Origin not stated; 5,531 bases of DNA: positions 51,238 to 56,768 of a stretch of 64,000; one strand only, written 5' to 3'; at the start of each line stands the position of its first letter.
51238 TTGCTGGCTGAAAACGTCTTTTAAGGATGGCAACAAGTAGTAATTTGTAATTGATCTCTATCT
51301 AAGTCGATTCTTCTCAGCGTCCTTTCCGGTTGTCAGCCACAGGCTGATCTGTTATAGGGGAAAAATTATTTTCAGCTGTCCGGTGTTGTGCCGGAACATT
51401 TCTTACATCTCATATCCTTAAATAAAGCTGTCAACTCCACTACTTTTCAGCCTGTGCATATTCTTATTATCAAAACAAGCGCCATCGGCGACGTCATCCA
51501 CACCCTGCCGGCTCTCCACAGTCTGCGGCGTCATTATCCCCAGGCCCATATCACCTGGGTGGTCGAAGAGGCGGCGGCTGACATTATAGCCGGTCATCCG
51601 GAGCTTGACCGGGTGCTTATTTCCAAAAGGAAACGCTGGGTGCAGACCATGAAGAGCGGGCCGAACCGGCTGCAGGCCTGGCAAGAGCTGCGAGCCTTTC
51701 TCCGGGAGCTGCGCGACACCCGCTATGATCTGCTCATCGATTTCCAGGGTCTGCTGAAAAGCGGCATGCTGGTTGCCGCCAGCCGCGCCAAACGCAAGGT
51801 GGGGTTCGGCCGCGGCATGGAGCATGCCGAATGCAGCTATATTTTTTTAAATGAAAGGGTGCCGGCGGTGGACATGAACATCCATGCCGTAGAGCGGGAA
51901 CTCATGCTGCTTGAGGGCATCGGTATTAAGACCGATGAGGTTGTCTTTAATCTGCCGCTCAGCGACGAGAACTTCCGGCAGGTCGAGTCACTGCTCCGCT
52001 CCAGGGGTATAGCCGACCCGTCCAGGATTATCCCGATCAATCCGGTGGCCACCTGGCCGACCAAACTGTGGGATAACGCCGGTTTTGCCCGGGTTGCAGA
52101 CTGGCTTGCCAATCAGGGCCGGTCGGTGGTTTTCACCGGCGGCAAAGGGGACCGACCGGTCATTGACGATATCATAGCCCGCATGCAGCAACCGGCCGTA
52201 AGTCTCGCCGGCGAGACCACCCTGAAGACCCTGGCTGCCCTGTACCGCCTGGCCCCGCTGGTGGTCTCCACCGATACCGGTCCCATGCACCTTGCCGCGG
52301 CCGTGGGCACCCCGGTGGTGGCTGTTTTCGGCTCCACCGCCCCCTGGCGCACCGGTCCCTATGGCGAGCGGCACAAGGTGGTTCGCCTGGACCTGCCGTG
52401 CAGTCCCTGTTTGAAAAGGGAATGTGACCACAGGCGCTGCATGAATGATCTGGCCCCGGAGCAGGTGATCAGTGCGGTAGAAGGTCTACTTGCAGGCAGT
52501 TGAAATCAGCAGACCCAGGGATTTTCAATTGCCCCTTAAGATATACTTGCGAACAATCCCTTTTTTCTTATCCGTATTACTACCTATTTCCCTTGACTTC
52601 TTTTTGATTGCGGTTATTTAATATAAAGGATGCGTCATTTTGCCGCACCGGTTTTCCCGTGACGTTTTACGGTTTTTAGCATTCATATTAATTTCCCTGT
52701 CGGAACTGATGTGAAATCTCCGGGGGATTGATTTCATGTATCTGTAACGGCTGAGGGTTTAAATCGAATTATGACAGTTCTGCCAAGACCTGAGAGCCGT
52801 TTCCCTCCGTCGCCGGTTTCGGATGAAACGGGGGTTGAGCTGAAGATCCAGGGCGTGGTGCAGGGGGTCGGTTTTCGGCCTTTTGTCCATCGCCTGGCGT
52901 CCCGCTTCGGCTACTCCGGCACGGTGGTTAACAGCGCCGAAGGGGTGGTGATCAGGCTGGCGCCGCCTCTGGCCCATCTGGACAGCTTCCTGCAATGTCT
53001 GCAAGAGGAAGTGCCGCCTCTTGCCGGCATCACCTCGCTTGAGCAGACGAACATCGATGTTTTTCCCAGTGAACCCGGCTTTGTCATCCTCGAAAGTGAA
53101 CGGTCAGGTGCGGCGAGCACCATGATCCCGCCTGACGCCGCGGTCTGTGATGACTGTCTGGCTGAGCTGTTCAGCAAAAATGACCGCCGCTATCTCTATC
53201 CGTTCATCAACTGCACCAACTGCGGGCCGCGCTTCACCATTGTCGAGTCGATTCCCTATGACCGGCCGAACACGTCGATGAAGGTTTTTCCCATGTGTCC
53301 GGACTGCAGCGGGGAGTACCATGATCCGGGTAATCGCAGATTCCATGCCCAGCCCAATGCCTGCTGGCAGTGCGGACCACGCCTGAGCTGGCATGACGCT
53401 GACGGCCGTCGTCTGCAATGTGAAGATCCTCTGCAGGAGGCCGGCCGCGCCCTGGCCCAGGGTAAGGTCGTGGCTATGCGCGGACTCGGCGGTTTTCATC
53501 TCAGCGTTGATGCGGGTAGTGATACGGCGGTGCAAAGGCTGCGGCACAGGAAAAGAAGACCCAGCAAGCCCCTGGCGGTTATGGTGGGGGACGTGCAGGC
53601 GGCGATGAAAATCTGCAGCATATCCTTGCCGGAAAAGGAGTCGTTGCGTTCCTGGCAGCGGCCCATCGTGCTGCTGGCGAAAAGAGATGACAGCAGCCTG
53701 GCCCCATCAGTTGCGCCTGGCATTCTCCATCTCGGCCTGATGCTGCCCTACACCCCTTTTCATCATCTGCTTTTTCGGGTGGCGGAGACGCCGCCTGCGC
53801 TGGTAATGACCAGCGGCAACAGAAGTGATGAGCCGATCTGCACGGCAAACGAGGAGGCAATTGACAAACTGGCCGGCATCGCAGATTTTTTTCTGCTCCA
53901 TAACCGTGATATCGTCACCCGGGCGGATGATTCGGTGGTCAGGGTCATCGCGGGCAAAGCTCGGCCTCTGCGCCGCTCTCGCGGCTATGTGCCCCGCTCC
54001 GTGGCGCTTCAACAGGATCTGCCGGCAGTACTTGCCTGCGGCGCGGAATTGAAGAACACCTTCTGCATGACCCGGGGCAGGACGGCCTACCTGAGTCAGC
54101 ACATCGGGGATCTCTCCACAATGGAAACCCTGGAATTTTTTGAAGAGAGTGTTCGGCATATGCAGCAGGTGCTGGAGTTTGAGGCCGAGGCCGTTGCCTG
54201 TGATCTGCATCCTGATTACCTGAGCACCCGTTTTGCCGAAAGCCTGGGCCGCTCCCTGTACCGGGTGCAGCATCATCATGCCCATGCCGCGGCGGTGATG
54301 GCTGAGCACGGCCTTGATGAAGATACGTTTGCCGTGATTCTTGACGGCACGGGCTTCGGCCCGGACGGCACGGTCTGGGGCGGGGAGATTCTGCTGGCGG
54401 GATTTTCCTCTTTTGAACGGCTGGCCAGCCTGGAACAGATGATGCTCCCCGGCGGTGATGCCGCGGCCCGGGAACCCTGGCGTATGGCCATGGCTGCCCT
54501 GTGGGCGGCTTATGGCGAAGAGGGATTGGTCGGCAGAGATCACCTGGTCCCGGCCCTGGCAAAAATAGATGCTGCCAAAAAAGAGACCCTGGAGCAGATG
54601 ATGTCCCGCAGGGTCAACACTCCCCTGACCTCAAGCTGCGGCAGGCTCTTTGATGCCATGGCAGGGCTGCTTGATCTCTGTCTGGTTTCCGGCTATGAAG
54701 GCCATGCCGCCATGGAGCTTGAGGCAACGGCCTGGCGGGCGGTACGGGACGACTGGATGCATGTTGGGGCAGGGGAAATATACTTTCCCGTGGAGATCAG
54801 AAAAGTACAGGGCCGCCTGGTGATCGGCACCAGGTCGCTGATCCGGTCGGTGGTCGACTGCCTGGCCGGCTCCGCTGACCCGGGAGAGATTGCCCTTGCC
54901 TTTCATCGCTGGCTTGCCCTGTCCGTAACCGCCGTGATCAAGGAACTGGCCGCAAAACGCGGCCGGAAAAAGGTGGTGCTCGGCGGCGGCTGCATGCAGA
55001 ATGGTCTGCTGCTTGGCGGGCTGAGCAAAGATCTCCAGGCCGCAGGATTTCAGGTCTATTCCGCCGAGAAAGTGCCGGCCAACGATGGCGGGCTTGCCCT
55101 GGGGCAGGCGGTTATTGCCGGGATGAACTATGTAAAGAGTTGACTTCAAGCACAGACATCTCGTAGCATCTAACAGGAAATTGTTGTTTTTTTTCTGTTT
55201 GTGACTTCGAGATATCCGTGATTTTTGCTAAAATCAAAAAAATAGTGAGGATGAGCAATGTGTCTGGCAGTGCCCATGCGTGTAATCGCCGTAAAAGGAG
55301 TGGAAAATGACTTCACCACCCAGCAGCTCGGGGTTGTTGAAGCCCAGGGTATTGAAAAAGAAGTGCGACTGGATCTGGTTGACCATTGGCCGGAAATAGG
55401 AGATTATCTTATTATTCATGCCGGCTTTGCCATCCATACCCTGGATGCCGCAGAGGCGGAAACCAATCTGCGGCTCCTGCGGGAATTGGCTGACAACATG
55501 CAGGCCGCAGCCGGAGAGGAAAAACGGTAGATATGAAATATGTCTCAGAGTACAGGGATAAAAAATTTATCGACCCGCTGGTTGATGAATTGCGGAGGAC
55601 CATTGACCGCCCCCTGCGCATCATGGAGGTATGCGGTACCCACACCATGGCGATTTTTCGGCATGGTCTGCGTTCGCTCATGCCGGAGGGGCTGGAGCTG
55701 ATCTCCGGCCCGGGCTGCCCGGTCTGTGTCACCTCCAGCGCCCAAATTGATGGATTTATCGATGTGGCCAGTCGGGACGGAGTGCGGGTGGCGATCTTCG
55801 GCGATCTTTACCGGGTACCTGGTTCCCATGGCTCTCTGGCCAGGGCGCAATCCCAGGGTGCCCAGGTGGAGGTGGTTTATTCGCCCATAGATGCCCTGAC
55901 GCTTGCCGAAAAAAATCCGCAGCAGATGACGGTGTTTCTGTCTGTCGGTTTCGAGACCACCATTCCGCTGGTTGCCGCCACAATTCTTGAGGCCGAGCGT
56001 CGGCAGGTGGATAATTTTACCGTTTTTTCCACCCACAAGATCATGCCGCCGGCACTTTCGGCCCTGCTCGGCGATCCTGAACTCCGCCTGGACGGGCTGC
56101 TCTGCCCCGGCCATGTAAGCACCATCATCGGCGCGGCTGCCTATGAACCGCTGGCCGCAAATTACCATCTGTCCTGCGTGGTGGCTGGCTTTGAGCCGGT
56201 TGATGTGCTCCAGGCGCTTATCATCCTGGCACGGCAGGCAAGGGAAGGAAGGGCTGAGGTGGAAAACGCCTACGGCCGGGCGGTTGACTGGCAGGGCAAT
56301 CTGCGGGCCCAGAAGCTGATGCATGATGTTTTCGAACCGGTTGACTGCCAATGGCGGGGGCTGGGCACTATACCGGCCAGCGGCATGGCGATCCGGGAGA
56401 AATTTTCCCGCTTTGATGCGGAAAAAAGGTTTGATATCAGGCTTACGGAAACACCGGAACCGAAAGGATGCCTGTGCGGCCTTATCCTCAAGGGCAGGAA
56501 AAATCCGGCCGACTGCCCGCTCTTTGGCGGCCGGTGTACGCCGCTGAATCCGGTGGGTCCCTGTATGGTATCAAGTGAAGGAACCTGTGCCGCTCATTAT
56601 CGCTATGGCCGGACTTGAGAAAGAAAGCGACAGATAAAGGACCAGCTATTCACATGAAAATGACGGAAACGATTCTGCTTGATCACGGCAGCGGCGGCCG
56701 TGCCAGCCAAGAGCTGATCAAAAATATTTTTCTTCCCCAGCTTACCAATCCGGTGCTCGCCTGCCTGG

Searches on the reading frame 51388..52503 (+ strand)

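Call 66: search_protein_families(library=pfam, proteins=[window:51388-52503:+], max_evalue=0.00001)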
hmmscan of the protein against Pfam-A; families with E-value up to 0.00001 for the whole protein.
window:51388-52503:+ (371 aa): 1 family
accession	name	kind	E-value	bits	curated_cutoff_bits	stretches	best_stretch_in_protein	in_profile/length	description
PF01075.23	Glyco_transf_9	-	9.2e-53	179.5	22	1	102-347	2-242/247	Glycosyltransferase family 9 (heptosyltransferase)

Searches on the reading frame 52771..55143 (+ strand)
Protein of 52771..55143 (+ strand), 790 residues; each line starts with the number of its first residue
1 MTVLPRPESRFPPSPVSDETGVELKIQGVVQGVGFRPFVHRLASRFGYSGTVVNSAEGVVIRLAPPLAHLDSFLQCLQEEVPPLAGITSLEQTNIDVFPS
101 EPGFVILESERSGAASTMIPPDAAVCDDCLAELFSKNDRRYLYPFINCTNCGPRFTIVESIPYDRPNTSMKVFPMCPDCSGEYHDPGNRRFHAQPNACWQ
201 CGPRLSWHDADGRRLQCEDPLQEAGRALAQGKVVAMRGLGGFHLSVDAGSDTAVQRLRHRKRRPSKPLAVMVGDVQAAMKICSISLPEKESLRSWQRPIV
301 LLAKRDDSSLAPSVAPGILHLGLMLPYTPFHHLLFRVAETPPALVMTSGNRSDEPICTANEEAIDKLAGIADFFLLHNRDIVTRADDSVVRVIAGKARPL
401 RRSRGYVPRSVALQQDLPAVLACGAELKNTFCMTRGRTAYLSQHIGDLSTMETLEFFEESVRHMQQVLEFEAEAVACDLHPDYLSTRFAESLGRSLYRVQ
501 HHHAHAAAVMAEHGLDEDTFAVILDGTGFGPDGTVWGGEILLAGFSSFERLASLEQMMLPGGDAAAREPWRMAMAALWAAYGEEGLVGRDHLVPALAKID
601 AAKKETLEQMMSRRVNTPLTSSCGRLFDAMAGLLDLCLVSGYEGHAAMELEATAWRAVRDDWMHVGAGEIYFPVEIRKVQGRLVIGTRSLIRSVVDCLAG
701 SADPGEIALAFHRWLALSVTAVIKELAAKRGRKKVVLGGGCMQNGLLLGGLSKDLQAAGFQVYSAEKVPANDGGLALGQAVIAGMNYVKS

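Call 67: search_protein_families(library=pfam, proteins=[window:52771-55143:+], max_evalue=0.00001)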
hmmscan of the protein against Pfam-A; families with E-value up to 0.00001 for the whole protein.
window:52771-55143:+ (790 aa): 5 families
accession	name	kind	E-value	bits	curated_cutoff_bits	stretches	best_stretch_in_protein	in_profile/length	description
PF22521.2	HypF_C_2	-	4.1e-76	256.4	27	1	522-779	2-241/241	Carbamoyltransferase, Kae1-like Domain, second subdomain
PF01300.24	Sua5_yciO_yrdC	-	5.9e-43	146.9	25.1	1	227-403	2-178/178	Telomere recombination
PF17788.7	HypF_C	-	8.6e-38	129.5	23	1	418-512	4-99/99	HypF Kae1-like domain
PF07503.17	zf-HYPF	-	2.1e-34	117.4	23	2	175-207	1-33/34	HypF finger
PF00708.24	Acylphosphatase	-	2.4e-15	57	22.5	1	23-106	2-85/85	Acylphosphatase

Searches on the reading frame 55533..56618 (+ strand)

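Call 67: search_protein_families(library=pfam, proteins=[window:55533-56618:+], max_evalue=0.00001)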
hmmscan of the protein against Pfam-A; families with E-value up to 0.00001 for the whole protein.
window:55533-56618:+ (361 aa): 1 family
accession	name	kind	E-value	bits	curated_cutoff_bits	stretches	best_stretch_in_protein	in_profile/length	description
PF01924.21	HypD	-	2.2e-149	497.8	25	1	15-359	5-351/351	Hydrogenase formation hypA family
